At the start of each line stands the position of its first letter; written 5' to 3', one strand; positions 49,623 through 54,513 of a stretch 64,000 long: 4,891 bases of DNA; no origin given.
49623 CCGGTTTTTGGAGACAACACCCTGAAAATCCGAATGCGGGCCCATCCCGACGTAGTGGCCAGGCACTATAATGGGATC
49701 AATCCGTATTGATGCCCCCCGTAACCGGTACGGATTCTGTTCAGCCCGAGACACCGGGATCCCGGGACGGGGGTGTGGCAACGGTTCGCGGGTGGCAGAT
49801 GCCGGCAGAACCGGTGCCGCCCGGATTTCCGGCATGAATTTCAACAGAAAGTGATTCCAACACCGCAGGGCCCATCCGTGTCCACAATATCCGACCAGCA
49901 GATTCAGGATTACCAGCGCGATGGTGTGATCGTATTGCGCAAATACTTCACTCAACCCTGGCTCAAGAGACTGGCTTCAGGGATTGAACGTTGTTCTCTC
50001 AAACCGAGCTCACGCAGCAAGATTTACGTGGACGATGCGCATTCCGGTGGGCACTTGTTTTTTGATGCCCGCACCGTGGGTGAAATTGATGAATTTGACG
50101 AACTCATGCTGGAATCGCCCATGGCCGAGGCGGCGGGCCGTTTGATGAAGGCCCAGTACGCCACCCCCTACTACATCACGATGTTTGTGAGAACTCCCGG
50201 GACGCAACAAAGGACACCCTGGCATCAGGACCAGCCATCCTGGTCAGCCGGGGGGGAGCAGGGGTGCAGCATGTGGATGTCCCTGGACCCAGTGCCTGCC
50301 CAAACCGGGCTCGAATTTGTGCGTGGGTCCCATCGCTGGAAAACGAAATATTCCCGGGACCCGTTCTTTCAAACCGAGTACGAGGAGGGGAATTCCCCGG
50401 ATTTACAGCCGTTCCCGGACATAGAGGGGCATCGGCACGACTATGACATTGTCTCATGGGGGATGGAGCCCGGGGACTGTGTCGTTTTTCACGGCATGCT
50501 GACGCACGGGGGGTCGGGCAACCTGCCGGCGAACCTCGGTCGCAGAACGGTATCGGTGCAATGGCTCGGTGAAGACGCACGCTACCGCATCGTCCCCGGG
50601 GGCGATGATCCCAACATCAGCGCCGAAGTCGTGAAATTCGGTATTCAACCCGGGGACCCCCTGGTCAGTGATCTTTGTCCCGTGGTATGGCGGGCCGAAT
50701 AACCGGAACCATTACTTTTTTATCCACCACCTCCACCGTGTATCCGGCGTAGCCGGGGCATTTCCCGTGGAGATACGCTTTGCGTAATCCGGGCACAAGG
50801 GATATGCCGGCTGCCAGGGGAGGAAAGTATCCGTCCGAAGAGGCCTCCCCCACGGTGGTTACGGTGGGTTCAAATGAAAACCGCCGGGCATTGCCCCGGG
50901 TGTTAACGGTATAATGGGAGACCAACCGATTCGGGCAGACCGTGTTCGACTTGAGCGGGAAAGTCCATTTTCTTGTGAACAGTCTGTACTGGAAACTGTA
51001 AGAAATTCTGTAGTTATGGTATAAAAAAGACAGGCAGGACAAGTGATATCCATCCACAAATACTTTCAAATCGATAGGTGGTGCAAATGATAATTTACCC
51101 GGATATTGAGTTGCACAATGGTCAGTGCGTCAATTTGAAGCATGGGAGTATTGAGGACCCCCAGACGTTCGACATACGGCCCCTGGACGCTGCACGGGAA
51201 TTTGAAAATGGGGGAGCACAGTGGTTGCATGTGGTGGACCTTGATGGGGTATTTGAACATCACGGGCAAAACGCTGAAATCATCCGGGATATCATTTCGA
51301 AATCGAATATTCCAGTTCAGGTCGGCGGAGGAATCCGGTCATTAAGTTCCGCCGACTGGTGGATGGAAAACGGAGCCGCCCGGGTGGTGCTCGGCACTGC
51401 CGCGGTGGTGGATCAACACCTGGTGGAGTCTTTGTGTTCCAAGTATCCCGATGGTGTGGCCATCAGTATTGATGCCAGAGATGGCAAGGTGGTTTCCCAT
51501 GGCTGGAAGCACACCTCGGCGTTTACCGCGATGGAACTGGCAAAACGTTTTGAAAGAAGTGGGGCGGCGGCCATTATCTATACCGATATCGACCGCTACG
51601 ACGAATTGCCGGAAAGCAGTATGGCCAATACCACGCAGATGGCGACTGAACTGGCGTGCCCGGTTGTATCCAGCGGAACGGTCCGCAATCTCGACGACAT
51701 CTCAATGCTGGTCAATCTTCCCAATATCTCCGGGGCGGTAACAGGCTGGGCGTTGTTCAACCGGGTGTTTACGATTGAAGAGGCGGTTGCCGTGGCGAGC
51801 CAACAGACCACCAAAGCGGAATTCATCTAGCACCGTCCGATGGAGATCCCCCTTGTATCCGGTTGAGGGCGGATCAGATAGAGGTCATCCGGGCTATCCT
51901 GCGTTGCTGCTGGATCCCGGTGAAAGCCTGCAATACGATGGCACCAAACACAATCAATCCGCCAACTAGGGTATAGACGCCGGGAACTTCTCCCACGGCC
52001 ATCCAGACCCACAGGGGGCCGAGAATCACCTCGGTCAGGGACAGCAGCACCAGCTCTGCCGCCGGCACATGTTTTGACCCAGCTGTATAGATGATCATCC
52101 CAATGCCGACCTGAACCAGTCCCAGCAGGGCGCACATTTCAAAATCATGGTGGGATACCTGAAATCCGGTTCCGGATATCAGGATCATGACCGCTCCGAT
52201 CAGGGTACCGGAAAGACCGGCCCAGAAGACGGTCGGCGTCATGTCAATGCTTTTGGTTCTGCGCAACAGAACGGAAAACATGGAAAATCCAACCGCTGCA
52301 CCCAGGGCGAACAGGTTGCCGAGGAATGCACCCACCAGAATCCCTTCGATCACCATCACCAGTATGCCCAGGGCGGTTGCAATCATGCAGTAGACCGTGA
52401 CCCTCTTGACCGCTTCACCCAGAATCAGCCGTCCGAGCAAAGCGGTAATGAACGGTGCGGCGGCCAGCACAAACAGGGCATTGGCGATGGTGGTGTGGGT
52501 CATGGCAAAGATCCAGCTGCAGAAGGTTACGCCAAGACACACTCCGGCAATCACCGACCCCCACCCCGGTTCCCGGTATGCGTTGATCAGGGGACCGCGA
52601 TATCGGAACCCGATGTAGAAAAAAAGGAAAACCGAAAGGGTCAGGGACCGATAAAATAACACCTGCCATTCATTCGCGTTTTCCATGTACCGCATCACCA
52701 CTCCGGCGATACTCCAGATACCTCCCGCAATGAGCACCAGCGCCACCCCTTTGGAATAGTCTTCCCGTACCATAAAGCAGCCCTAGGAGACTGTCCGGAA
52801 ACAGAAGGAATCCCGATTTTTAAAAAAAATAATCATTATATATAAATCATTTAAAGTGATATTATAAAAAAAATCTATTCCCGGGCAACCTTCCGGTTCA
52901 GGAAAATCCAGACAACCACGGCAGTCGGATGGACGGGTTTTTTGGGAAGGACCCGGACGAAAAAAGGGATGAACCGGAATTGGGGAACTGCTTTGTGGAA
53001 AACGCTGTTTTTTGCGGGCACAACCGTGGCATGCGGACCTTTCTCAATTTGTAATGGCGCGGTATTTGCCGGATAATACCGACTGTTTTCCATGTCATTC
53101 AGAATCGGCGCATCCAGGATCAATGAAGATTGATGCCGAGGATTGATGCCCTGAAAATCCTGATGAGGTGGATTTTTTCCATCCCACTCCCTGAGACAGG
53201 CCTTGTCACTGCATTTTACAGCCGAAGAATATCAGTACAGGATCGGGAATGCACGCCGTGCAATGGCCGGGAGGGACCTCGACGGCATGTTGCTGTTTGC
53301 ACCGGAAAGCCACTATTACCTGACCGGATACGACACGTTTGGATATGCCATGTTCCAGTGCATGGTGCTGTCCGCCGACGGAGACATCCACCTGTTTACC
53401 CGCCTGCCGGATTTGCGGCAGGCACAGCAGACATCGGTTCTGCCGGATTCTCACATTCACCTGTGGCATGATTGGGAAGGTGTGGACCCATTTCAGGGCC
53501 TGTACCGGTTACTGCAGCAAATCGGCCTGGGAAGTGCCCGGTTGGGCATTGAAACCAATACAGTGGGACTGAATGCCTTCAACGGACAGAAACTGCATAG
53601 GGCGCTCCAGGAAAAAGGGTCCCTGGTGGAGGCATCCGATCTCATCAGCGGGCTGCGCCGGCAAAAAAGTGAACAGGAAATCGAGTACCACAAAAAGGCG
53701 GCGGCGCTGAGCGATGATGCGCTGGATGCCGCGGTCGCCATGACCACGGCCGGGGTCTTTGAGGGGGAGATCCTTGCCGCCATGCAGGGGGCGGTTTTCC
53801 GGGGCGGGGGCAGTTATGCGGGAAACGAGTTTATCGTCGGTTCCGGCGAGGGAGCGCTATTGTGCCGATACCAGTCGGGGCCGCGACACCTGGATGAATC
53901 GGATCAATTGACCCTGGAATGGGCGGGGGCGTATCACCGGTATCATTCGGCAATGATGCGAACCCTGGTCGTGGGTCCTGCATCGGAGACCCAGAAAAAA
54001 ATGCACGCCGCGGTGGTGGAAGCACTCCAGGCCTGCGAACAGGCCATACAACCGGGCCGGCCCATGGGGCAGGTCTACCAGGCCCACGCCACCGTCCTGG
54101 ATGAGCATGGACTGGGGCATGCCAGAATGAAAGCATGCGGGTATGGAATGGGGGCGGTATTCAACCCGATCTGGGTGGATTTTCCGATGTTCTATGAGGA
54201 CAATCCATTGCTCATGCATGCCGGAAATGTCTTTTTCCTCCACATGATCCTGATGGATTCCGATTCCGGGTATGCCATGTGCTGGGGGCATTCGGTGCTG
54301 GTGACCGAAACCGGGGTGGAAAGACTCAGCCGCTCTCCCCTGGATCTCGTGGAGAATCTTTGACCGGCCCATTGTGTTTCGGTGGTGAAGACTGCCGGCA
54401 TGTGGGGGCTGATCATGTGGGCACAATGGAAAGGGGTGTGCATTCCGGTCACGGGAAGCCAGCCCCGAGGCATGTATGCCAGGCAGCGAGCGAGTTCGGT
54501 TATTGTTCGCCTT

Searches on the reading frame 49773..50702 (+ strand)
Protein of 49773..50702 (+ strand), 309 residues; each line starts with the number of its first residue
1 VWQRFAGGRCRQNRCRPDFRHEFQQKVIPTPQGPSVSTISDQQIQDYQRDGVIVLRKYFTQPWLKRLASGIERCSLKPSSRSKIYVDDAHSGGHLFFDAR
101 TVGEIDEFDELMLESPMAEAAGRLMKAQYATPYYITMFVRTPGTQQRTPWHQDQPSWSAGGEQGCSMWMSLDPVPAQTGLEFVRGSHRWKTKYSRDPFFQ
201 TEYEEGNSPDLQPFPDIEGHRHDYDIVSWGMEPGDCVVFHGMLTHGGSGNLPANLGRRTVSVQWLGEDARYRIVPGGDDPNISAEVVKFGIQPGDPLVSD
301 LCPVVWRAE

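Call 11: search_protein_families(library=pfam, proteins=[window:49773-50702:+], max_evalue=0.001)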
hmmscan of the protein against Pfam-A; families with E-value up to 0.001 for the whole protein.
window:49773-50702:+ (309 aa): 1 family
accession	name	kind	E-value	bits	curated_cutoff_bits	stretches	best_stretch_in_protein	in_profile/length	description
PF05721.19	PhyH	-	2.4e-24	87.3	22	1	47-251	1-206/213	Phytanoyl-CoA dioxygenase (PhyH)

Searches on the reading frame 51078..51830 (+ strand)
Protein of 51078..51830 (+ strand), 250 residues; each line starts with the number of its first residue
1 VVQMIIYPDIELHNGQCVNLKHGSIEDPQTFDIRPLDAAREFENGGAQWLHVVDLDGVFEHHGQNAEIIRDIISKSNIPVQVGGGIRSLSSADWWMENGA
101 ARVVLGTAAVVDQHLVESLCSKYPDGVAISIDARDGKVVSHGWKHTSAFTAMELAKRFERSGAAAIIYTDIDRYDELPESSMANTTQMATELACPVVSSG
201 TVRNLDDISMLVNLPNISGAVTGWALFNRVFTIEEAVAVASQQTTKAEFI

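Call 11: search_protein_families(library=pfam, proteins=[window:51078-51830:+], max_evalue=0.001)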
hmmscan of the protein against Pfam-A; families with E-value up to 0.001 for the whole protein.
window:51078-51830:+ (250 aa): 1 family
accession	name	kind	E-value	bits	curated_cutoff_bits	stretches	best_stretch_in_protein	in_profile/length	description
PF00977.27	His_biosynth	-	3.4e-58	197.2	23.6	1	6-231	2-227/228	Histidine biosynthesis protein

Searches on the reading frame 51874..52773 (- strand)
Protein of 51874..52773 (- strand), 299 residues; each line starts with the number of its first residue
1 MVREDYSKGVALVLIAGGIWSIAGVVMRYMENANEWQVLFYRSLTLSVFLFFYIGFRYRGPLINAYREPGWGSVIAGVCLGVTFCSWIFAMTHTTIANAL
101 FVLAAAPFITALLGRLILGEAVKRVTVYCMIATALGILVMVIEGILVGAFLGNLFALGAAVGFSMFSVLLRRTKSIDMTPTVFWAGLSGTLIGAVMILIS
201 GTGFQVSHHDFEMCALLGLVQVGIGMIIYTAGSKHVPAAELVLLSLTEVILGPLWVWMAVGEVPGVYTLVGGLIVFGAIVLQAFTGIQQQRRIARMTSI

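Call 11: search_protein_families(library=pfam, proteins=[window:51874-52773:-], max_evalue=0.001)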
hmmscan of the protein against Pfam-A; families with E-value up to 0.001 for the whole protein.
window:51874-52773:- (299 aa): 1 family
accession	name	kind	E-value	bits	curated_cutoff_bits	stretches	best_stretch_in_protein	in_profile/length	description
PF00892.27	EamA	-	4.4e-25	89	28.2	2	8-141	2-134/135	EamA-like transporter family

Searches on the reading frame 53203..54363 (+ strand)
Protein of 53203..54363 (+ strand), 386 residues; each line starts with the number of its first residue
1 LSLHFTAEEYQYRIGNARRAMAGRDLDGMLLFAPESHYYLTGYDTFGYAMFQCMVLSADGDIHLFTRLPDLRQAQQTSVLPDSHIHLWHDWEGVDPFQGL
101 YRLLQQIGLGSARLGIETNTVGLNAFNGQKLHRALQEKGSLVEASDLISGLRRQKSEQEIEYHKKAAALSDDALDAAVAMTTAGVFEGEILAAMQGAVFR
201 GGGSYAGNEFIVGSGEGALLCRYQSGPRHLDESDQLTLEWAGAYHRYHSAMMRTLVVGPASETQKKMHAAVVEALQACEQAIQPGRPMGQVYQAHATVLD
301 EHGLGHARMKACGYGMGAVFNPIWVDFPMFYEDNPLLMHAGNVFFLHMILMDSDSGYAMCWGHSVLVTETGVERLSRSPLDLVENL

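Call 11: search_protein_families(library=pfam, proteins=[window:53203-54363:+], max_evalue=0.001)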
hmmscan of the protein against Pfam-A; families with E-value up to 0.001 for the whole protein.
window:53203-54363:+ (386 aa): 2 families
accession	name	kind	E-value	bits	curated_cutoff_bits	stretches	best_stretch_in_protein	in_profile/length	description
PF00557.29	Peptidase_M24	-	2.4e-32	112.9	23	1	162-369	2-208/208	Metallopeptidase family M24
PF01321.24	Creatinase_N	-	1.5e-18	68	22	1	13-152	1-126/128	Creatinase/Prolidase N-terminal domain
